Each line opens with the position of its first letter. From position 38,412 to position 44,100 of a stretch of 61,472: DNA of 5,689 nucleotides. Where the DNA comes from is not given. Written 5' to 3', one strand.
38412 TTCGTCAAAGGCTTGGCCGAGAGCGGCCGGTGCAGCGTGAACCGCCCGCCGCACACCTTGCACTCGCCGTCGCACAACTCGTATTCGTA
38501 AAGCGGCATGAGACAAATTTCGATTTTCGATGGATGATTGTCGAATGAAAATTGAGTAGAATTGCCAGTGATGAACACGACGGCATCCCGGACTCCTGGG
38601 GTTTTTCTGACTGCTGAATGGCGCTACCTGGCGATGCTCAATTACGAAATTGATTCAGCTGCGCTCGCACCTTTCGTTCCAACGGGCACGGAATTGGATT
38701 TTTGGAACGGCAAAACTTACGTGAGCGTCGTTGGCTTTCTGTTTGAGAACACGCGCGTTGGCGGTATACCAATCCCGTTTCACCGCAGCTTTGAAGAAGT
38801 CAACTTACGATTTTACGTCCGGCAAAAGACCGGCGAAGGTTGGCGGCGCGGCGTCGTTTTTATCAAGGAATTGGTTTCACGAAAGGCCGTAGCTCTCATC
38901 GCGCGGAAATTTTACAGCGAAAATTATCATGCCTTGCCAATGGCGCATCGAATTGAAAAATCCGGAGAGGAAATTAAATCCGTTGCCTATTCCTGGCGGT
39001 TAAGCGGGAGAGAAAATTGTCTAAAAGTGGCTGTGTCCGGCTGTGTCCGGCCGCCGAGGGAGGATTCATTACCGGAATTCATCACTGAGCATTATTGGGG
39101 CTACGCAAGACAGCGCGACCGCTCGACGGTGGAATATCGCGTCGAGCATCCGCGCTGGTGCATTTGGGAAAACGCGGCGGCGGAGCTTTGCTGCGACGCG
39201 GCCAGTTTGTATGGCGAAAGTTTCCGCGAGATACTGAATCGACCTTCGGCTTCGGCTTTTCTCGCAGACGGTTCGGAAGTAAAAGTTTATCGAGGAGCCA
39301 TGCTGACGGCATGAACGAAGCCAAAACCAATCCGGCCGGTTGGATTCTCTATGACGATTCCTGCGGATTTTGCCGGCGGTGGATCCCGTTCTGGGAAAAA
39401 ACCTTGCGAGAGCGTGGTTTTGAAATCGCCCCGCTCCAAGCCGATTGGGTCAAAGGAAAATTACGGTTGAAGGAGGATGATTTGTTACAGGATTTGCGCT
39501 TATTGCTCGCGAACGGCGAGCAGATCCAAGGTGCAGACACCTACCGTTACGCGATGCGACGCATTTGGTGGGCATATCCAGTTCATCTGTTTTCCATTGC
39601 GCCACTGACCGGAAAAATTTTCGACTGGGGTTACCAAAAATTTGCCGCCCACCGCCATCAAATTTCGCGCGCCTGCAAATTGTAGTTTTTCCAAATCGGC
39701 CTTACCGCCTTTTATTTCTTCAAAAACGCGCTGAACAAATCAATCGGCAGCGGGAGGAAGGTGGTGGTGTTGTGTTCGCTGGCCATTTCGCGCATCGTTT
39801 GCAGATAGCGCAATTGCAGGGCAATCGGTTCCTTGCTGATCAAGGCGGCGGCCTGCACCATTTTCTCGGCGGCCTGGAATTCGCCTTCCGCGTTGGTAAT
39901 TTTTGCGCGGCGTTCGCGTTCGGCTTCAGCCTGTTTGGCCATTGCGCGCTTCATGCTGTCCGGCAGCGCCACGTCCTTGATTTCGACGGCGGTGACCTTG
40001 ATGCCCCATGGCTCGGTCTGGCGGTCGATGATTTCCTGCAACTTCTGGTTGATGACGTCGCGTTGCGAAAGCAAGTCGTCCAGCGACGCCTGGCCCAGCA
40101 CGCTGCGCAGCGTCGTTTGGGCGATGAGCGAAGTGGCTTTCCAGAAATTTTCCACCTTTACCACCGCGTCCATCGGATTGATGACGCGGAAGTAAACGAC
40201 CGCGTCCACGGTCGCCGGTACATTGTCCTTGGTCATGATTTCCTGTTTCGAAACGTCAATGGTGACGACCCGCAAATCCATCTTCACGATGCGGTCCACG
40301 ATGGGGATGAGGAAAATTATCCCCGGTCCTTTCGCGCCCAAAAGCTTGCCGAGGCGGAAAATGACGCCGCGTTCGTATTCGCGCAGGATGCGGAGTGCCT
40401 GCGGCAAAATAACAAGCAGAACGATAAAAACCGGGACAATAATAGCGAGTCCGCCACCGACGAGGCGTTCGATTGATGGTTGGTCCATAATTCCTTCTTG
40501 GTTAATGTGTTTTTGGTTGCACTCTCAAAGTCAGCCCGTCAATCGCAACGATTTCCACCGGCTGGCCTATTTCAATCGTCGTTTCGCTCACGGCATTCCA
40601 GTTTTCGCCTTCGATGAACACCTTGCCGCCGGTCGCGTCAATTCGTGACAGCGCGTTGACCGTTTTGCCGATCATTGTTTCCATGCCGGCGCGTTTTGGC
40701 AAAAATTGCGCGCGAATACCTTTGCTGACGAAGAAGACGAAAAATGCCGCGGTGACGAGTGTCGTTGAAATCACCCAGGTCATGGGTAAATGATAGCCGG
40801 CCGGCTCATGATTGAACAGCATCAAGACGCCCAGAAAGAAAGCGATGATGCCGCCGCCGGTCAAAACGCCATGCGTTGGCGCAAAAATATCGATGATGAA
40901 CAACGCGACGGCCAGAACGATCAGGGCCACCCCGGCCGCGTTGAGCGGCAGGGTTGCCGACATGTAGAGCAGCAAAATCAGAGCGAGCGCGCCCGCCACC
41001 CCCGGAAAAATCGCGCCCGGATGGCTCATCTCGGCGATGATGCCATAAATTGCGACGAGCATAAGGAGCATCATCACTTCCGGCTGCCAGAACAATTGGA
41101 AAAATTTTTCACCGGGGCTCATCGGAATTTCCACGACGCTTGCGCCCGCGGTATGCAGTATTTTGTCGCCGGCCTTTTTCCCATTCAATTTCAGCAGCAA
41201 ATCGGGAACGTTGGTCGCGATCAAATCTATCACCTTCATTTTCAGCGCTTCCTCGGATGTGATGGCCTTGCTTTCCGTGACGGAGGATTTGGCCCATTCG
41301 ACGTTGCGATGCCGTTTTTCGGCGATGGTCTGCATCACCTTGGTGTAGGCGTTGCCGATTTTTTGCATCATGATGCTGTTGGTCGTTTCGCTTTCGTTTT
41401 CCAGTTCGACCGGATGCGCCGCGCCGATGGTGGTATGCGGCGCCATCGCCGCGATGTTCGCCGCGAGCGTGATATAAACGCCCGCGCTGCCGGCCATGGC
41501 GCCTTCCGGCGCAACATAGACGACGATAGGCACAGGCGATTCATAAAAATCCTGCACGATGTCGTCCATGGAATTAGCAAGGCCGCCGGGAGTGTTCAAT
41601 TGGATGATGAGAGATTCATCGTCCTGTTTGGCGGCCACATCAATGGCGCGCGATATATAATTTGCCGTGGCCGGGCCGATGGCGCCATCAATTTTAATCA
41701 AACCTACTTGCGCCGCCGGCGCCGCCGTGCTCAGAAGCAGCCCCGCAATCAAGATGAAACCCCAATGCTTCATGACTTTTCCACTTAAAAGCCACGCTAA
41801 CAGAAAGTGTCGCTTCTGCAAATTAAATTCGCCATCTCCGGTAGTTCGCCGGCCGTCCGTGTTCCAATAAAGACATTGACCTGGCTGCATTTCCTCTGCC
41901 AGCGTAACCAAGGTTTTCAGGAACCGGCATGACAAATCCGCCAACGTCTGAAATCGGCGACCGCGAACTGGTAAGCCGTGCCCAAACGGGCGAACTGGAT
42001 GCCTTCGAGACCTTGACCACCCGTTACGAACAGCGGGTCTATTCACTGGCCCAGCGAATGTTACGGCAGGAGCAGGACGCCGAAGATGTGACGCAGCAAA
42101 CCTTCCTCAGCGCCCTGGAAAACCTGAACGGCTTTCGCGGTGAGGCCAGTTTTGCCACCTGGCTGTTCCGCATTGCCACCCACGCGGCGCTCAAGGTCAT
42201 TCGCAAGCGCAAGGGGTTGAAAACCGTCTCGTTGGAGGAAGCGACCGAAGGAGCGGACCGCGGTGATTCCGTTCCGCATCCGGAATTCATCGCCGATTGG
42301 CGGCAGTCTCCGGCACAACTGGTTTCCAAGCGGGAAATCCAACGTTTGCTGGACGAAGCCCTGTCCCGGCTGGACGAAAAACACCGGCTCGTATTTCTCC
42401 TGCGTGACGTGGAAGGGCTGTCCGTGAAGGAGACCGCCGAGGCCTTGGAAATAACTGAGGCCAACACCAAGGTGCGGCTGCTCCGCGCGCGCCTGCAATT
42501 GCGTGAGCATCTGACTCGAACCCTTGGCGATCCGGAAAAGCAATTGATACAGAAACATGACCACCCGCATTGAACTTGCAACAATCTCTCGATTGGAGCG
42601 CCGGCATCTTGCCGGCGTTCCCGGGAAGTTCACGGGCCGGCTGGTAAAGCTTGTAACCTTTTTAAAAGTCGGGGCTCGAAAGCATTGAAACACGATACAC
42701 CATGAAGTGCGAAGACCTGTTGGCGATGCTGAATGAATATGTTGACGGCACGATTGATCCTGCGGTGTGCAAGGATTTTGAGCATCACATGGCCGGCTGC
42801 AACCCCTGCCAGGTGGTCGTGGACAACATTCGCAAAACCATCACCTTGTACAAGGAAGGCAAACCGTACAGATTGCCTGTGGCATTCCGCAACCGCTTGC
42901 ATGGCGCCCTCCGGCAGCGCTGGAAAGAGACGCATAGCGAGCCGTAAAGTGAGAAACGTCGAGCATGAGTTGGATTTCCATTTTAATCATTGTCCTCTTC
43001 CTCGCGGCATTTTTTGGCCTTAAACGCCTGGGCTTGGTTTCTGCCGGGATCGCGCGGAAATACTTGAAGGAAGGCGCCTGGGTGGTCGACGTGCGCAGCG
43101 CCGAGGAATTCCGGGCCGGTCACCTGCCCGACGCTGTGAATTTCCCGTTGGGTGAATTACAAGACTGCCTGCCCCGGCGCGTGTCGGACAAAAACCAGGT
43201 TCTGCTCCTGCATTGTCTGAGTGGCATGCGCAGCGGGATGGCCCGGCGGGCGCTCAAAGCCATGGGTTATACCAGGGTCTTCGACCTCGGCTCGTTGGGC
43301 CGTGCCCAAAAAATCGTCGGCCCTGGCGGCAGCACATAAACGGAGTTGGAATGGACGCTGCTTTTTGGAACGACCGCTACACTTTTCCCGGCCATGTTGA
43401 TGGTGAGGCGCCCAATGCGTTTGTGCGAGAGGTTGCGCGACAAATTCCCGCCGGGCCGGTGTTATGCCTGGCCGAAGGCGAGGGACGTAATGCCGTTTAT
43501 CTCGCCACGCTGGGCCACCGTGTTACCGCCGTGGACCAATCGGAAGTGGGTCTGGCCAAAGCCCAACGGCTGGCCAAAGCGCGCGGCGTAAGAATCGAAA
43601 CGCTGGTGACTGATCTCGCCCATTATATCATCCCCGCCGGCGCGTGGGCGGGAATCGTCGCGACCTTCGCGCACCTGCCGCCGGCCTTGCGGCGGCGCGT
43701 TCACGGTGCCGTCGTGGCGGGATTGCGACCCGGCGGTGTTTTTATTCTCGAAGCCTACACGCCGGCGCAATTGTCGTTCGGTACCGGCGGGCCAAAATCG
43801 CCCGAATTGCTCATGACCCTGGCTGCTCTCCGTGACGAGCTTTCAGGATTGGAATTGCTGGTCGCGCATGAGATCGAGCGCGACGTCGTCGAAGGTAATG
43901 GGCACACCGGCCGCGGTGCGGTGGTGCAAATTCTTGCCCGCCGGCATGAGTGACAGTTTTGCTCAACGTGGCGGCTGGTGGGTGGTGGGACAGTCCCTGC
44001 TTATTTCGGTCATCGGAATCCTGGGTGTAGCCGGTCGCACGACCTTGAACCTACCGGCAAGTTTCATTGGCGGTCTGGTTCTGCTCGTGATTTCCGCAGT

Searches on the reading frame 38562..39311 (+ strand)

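Call 53: search_protein_families(library=pfam, proteins=[window:38562-39311:+], max_evalue=0.0001)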
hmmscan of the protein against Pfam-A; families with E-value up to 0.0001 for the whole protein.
window:38562-39311:+ (250 aa): 1 family
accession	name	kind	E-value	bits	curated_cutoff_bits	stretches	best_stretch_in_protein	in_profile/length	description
PF09844.14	DUF2071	-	4.8e-59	200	27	1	17-237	1-210/212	Uncharacterized conserved protein (COG2071)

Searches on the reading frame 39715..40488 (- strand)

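Call 53: search_protein_families(library=pfam, proteins=[window:39715-40488:-], max_evalue=0.0001)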
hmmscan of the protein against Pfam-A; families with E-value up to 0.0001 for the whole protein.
window:39715-40488:- (258 aa): 2 families
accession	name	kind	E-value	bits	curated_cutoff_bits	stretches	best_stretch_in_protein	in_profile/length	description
PF01145.31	Band_7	-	7.2e-40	137.3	23.6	1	34-203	2-175/176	SPFH domain / Band 7 family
PF13421.11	Band_7_1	-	1.3e-06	28.6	24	1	106-188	124-208/211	SPFH domain-Band 7 family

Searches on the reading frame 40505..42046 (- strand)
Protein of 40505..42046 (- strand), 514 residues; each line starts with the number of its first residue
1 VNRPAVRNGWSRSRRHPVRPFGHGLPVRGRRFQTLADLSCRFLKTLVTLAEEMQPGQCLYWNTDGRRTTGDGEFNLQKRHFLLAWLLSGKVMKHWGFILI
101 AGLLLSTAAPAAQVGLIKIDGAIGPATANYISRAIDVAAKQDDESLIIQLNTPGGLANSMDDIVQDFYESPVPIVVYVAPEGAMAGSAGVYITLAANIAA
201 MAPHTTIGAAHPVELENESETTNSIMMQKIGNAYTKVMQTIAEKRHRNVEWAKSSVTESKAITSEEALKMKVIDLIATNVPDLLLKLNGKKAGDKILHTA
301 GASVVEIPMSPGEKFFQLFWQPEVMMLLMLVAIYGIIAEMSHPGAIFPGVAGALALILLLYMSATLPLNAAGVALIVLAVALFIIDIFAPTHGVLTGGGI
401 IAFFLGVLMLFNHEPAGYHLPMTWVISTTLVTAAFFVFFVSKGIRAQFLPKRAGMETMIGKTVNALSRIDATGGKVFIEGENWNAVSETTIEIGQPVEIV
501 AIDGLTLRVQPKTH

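Call 53: search_protein_families(library=pfam, proteins=[window:40505-42046:-], max_evalue=0.0001)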
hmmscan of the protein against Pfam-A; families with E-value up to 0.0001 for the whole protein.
window:40505-42046:- (514 aa): 5 families
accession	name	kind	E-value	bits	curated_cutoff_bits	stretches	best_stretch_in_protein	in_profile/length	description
PF24961.1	NfeD_membrane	-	1.2e-24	87.1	26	1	324-441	2-118/119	NfeD integral membrane domain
PF25145.1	NfeD1b_N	-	1.3e-20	74.2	40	1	114-279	2-158/189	NfeD1b, N-terminal domain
PF01957.25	NfeD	-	6.7e-16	58.7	29.1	1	456-511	2-57/57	NfeD-like C-terminal, partner-binding domain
PF00574.28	CLP_protease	-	2.4e-06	28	20.2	1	117-278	19-180/182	Clp protease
PF01972.22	SDH_protease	-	4.2e-05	23.1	31.3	1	129-245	79-193/286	ClpP-like SDH-type serine proteinase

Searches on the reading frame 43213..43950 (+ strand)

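Call 53: search_protein_families(library=pfam, proteins=[window:43213-43950:+], max_evalue=0.0001)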
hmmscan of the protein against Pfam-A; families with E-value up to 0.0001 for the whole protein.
window:43213-43950:+ (246 aa): 3 families
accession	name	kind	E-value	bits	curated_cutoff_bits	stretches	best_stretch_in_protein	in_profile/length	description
PF13649.12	Methyltransf_25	-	5.6e-12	46.6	27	1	83-175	1-97/97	Methyltransferase domain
PF03848.20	TehB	-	7.1e-07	29.3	20.4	1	71-137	22-89/193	Tellurite resistance protein TehB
PF08241.18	Methyltransf_11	-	3e-06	28.2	21.2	1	85-178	2-94/95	Methyltransferase domain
